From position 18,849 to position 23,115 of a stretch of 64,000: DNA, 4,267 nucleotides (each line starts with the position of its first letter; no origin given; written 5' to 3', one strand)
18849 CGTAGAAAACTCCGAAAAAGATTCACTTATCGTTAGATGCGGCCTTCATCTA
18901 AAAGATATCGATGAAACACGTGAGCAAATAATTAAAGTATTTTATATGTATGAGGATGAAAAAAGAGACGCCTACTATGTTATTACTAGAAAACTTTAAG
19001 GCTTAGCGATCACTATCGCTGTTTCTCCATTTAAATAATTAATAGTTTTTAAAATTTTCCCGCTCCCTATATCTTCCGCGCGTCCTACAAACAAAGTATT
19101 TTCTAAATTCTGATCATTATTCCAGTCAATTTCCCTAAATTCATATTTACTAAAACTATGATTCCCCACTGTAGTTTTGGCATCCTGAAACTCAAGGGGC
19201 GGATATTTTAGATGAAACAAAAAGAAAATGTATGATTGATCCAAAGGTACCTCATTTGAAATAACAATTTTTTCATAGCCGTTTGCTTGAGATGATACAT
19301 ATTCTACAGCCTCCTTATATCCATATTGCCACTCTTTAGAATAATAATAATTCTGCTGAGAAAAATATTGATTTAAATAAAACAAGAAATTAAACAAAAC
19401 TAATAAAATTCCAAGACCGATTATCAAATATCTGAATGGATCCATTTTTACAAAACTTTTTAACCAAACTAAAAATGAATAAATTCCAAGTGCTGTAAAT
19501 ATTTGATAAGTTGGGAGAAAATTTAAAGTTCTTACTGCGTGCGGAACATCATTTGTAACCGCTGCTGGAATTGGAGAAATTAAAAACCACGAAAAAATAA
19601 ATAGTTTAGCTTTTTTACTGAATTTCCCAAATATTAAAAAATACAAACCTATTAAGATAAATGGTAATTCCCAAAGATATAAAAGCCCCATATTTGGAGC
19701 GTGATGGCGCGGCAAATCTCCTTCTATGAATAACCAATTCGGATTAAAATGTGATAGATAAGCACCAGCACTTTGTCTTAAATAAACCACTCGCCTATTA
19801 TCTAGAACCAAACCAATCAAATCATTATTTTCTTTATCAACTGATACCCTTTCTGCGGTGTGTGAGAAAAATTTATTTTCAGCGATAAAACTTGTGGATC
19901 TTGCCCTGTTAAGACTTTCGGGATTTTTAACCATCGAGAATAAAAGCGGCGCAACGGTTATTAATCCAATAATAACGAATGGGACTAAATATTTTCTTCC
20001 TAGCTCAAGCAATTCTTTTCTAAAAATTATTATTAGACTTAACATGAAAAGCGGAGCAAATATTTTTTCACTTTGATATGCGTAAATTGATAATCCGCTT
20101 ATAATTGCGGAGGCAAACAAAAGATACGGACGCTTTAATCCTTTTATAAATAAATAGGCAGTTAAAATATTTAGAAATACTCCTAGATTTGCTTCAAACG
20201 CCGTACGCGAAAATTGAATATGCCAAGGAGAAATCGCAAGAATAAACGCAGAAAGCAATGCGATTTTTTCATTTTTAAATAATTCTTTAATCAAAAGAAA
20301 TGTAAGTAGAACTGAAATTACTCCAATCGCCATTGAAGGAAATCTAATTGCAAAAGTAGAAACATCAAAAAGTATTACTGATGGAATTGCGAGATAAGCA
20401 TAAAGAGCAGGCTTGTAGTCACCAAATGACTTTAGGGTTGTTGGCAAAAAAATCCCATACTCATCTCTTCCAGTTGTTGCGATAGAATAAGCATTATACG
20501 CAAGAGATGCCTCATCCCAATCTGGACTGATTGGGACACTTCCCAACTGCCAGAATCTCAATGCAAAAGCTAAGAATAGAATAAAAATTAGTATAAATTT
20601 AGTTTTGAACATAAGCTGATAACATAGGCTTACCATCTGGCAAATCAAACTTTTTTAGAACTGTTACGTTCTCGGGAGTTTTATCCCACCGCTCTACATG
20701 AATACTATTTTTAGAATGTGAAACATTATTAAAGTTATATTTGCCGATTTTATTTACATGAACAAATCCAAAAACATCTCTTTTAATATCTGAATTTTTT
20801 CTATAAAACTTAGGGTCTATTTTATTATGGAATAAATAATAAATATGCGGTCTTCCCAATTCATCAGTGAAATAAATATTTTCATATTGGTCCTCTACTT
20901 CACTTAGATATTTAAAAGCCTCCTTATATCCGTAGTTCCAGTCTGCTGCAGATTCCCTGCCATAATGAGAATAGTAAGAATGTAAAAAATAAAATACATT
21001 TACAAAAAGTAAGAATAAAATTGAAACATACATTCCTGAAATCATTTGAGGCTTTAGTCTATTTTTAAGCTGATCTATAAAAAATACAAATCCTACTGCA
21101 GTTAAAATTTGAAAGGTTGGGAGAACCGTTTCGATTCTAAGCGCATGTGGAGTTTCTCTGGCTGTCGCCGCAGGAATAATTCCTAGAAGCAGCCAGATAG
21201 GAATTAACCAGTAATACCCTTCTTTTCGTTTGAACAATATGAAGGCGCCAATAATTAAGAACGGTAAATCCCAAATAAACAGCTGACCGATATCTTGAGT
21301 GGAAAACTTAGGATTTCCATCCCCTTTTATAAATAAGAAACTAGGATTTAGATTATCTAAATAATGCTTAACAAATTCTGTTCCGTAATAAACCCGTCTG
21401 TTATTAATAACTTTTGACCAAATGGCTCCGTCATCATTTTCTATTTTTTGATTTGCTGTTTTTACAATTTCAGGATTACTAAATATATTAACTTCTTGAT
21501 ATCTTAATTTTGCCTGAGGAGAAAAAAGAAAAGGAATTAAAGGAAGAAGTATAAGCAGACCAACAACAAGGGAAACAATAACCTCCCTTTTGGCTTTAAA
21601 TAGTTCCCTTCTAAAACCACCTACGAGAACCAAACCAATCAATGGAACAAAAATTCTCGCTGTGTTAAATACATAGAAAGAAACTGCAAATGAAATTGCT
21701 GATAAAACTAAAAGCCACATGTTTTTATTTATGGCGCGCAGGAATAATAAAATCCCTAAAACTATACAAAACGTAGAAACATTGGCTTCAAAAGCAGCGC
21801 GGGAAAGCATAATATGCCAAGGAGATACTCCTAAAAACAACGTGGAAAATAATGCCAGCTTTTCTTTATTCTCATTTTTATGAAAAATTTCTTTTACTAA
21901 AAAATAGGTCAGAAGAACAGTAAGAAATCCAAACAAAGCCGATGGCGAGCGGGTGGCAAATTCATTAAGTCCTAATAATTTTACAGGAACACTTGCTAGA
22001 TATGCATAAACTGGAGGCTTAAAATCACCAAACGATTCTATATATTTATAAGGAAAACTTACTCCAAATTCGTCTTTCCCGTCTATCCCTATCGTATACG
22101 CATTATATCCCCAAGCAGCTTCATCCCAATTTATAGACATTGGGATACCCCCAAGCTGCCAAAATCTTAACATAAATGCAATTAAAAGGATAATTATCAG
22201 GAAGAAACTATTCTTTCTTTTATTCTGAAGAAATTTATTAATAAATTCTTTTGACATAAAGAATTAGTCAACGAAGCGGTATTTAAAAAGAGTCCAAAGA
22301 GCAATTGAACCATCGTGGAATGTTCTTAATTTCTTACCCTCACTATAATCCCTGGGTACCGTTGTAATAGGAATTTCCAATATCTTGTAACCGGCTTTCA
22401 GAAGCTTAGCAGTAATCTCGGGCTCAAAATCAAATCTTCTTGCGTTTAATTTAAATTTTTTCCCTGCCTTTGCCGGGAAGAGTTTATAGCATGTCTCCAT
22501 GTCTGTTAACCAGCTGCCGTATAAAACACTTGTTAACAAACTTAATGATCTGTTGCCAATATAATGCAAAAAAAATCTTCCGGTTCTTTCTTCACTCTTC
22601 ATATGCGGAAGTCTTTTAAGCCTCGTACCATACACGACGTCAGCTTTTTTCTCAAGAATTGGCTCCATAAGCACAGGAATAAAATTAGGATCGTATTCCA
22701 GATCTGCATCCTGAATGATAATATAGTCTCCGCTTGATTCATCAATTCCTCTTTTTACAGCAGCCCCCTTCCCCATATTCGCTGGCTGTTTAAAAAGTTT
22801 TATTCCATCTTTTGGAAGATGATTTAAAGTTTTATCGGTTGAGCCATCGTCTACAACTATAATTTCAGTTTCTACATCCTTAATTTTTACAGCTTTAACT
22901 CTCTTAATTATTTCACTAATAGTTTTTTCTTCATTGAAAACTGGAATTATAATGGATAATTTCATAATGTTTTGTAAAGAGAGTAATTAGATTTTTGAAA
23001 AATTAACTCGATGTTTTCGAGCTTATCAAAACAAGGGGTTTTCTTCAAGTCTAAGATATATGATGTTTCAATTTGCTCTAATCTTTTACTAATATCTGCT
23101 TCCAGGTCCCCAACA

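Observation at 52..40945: A 40-kb, roughly 35-gene surface-glycosylation island with about 20 GT-C-like membrane proteins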

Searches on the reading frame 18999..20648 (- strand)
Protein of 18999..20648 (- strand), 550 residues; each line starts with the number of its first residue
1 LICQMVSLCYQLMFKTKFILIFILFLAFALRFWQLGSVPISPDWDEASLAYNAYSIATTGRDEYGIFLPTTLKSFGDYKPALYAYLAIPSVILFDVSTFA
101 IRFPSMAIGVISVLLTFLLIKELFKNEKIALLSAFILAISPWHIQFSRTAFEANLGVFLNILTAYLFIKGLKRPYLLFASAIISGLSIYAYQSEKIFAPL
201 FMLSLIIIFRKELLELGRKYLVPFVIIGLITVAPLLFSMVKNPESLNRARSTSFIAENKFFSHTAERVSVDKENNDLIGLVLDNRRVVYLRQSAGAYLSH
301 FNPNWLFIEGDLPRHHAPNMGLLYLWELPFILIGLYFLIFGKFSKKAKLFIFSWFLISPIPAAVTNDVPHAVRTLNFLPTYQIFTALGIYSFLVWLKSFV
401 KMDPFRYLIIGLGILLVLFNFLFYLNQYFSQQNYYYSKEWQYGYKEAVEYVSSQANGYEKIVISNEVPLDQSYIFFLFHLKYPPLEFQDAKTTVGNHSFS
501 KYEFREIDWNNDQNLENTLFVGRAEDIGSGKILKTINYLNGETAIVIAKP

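Call 4: search_protein_families(library=pfam, proteins=[window:18999-20648:-], max_evalue=0.01)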
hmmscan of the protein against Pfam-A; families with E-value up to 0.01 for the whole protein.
window:18999-20648:- (550 aa): 2 families
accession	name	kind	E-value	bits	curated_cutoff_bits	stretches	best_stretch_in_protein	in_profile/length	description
PF13231.12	PMT_2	-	9.4e-12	45.9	26.1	1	79-236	2-158/160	Dolichyl-phosphate-mannose-protein mannosyltransferase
PF02366.24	PMT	-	1.1e-07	32.1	22.7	1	22-174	2-159/245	Dolichyl-phosphate-mannose-protein mannosyltransferase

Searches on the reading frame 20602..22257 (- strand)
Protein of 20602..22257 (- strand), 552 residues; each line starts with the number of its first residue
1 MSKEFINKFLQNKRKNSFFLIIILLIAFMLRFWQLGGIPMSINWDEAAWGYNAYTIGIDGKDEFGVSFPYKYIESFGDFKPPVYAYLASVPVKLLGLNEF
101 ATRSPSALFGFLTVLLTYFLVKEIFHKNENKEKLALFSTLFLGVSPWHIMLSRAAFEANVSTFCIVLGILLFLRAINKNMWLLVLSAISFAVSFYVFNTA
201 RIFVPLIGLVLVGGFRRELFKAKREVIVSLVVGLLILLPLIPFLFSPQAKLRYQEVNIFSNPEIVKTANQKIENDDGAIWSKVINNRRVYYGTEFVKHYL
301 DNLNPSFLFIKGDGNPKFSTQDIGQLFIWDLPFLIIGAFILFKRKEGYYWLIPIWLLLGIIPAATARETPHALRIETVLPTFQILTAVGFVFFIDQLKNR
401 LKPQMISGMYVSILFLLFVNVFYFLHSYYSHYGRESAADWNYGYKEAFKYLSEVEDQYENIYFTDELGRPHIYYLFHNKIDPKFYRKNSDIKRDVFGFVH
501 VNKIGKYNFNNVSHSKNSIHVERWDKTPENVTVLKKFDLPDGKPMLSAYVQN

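Call 4: search_protein_families(library=pfam, proteins=[window:20602-22257:-], max_evalue=0.01)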
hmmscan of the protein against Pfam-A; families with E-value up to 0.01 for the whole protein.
window:20602-22257:- (552 aa): 2 families
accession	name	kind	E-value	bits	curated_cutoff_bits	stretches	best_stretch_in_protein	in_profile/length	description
PF13231.12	PMT_2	-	2.8e-15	57.3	26.1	1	80-241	2-158/160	Dolichyl-phosphate-mannose-protein mannosyltransferase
PF19529.4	DUF6057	-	0.0012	18.3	29.8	1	107-251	74-214/569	Family of unknown function (DUF6057)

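Call 66: search_protein_families(library=ncbifam, proteins=[window:20602-22257:-], max_evalue=0.001)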
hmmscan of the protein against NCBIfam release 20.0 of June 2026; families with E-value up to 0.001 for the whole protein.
window:20602-22257:- (552 aa): 1 family
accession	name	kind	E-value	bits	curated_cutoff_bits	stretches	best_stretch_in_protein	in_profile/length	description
TIGR03663.1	TIGR03663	subfamily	8.7e-10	38.2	126.25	1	20-208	4-174/435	flippase activity-associated protein Agl23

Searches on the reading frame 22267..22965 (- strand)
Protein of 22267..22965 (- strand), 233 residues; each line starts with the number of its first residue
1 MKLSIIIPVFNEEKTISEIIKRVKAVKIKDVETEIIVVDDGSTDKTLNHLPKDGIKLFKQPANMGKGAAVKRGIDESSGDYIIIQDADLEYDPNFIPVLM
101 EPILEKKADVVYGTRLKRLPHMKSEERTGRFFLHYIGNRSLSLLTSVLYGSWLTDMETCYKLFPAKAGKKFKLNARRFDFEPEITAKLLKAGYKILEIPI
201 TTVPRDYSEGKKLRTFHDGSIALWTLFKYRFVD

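Call 4: search_protein_families(library=pfam, proteins=[window:22267-22965:-], max_evalue=0.01)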
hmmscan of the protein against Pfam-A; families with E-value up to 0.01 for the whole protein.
window:22267-22965:- (233 aa): 3 families
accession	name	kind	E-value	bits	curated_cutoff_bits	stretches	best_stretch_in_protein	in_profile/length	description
PF00535.33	Glycos_transf_2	-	1.6e-32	113.2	23.3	1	4-143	1-147/168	Glycosyl transferase family 2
PF10111.15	Glyco_tranf_2_2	-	1.1e-07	32.1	27.3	1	4-89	1-92/276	Glycosyltransferase like family 2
PF13641.12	Glyco_tranf_2_3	-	1.4e-05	25.7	27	1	3-113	3-121/230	Glycosyltransferase like family 2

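Call 32: search_protein_families(library=ncbifam, proteins=[window:22267-22965:-], max_evalue=0.001)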
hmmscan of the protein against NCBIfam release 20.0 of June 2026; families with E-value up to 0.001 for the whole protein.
window:22267-22965:- (233 aa): 24 families
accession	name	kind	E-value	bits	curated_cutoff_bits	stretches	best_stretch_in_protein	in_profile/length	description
TIGR04182.1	glyco_TIGR04182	equivalog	7.6e-35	120.7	325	1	3-229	2-217/293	S-layer glycoprotein N-glycosyltransferase AglJ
NF058614.1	PPMAGASynPpgS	equivalog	2.8e-19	69.5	370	1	5-212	4-206/226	polyprenyl-phospho-N-acetylgalactosaminyl synthase PpgS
NF047588.1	GlcsyltransPgfSStrep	equivalog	6.7e-18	64.9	500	1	1-132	1-137/308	glycosyltransferase PgfS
NF010496.0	PRK13915.1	equivalog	3e-17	62.7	262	1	2-113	32-153/307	glucosyl-3-phosphoglycerate synthase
NF041875.1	EPS_EpsD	equivalog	3.4e-17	62.8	370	1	3-114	1-115/325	exopolysaccharide biosynthesis glycosyltransferase EpsD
TIGR04283.1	glyco_like_mftF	equivalog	6.3e-16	58.6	182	1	3-108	1-101/221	TIGR04283 family arsenosugar biosynthesis glycosyltransferase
NF007986.1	PRK10714.1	equivalog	5.2e-15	55.3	529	1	2-118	7-129/316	undecaprenyl-phosphate 4-deoxy-4-formamido-L-arabinose transferase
NF007482.0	PRK10073.1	equivalog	5.5e-15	55.2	423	1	2-111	7-118/334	glycosyltransferase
NF041391.1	DPhHxTase_Halo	equivalog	7.5e-15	54.5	375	1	9-203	3-184/213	dolichyl-phosphate hexose transferase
TIGR03937.1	PgaC_IcaA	equivalog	1.9e-14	53.5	422.3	1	2-106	46-153/407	poly-beta-1,6-N-acetyl-D-glucosamine synthase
TIGR03965.1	mycofact_glyco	equivalog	3.3e-09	36.2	280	1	3-104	76-180/467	mycofactocin biosynthesis glycosyltransferase MftF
TIGR03111.1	glyc2_xrt_Gpos1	hypoth_equivalog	4.1e-09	35.7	363.95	1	3-101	51-154/439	TIGR03111 family XrtG-associated glycosyltransferase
NF047683.1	TeichurnBiosyTuaG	equivalog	8.3e-09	35.4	400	1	3-94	8-102/252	teichuronic acid biosynthesis protein TuaG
NF053739.1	GlytfEpsEBac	equivalog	8.7e-09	34.7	450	1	2-88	2-92/265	glycosyltransferase EpsE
NF050050.1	ProtGlycPglI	equivalog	2.5e-07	30.4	500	1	2-111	3-116/306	GalNAc(5)-diNAcBac-PP-undecaprenol beta-1,3-glucosyltransferase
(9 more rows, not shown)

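Call 34: search_solved_structures(query=window:22267-22965:-, max_evalue=0.001)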
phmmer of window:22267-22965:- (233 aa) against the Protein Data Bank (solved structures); distinct sequences matched with E-value up to 0.001: 25.
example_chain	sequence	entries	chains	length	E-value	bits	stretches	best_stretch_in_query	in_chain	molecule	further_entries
5mlz_A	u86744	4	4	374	1.7e-16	63.6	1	1-117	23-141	Dolichol monophosphate mannose synthase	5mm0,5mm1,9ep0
5ekp_C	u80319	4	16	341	1.4e-14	57.4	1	2-139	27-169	Uncharacterized glycosyltransferase sll0501 | Glycosyltransferase sll0501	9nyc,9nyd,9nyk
5eke_A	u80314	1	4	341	1.4e-14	57.4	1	2-139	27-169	Uncharacterized glycosyltransferase sll0501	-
9nye_A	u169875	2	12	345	1.4e-14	57.4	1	2-139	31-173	Glycosyltransferase sll0501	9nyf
9hwj_A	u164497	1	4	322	3.4e-11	46.3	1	2-115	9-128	Undecaprenyl-phosphate 4-deoxy-4-formamido-L-arabinose transferase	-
9bhc_C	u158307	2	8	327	4.6e-11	45.8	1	2-117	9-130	Undecaprenyl-phosphate 4-deoxy-4-formamido-L-arabinose transferase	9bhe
8vxh_A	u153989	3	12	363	5.8e-11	45.5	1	2-117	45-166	Undecaprenyl-phosphate 4-deoxy-4-formamido-L-arabinose transferase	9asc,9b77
7pdo_A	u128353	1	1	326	6.4e-10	42.1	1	3-126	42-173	Glucosyl-3-phosphoglycerate synthase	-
7p5l_A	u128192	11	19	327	6.4e-10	42.1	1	3-126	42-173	Glucosyl-3-phosphoglycerate synthase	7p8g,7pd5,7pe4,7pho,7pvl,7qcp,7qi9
4y6n_A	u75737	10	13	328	1.2e-09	41.2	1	3-107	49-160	Glucosyl-3-phosphoglycerate synthase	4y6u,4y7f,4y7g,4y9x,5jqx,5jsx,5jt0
3e25_A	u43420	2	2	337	1.2e-09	41.2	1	3-107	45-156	Putative uncharacterized protein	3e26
4ddz_A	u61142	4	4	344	1.3e-09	41.1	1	3-107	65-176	GLUCOSYL-3-PHOSPHOGLYCERATE SYNTHASE (GpgS) | Glucosyl-3-phosphoglycerate synthase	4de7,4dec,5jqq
6p61_A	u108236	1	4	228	1.5e-09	40.9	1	3-100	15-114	Glycosyltransferase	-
9omm_A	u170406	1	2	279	1.5e-08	37.6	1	3-114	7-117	Glycosyltransferase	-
9omh_A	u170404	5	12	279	1.5e-08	37.6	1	3-114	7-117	Glycosyltransferase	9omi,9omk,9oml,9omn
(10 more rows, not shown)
